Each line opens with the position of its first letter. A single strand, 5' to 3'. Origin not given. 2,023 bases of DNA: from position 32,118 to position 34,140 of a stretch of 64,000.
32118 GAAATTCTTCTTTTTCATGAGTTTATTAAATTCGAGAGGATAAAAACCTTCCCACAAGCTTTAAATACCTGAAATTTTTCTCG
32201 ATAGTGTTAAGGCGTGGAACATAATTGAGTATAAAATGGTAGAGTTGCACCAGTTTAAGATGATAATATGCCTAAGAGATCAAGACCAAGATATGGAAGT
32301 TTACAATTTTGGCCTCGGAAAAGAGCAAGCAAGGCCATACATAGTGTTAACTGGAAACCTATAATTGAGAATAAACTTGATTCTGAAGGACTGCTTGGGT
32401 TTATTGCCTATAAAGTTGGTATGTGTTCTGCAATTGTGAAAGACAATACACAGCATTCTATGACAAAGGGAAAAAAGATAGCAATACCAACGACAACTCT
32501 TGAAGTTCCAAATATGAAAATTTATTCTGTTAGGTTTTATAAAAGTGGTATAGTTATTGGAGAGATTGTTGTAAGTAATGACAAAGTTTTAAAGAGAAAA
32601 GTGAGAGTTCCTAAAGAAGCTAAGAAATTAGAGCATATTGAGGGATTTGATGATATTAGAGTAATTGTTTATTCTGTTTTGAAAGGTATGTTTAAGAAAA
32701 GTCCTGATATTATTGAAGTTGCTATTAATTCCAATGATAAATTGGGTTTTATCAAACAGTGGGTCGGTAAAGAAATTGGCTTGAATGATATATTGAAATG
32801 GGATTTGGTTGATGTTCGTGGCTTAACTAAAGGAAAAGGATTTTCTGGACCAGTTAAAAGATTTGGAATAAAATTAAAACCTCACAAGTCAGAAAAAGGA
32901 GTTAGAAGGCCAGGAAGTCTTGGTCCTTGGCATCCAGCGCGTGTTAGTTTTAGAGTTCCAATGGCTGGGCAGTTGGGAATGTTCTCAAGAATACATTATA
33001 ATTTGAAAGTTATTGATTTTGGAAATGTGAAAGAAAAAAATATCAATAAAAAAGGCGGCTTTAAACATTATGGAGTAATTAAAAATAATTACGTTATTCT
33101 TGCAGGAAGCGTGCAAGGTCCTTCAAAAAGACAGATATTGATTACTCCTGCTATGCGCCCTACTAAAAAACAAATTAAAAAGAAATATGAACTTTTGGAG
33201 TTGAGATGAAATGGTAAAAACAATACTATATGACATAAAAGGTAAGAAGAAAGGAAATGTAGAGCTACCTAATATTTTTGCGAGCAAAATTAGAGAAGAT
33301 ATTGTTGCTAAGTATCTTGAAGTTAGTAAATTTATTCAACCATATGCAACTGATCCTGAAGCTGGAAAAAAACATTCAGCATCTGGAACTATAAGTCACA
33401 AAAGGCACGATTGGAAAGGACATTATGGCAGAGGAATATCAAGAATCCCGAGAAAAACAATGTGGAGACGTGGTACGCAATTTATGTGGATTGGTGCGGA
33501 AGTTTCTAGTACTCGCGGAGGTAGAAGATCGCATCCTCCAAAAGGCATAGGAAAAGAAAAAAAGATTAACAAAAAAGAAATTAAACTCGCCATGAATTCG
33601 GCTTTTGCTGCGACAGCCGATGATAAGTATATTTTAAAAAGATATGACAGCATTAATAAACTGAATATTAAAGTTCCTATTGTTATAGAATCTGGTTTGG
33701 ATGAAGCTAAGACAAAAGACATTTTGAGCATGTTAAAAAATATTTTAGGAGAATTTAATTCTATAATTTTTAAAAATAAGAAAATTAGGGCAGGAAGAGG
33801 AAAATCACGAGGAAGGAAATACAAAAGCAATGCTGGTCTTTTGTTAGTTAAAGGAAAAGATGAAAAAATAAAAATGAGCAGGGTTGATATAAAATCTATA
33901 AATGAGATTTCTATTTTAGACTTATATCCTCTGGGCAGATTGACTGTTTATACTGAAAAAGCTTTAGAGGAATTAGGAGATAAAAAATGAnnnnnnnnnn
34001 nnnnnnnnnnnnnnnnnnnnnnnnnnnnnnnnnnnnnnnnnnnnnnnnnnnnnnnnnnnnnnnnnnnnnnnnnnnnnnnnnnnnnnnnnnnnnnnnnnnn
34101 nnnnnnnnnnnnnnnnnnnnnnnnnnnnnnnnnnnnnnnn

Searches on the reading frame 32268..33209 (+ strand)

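Call 42: search_protein_families(library=pfam, max_evalue=0.00001, proteins=[window:32268-33209:+])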
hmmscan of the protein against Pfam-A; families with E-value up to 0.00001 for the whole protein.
window:32268-33209:+ (313 aa): 1 family
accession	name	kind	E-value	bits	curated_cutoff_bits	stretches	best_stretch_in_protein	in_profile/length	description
PF00297.29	Ribosomal_L3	-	1.3e-52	179.4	22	2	127-303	157-352/369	Ribosomal protein L3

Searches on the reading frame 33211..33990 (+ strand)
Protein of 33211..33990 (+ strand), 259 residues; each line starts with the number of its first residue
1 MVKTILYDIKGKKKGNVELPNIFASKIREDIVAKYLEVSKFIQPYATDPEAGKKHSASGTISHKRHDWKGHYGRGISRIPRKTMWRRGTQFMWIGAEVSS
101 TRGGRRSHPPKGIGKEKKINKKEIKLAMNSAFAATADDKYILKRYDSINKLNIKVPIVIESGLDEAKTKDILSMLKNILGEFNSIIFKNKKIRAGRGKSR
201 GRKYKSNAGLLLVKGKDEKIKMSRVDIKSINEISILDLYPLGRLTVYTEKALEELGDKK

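Call 42: search_protein_families(library=pfam, max_evalue=0.00001, proteins=[window:33211-33990:+])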
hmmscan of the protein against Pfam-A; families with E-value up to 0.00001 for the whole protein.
window:33211-33990:+ (259 aa): 1 family
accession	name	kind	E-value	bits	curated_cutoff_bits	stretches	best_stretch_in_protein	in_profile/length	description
PF00573.27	Ribosomal_L4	-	8.1e-21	75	25.8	1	17-257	1-189/190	Ribosomal protein L4/L1 family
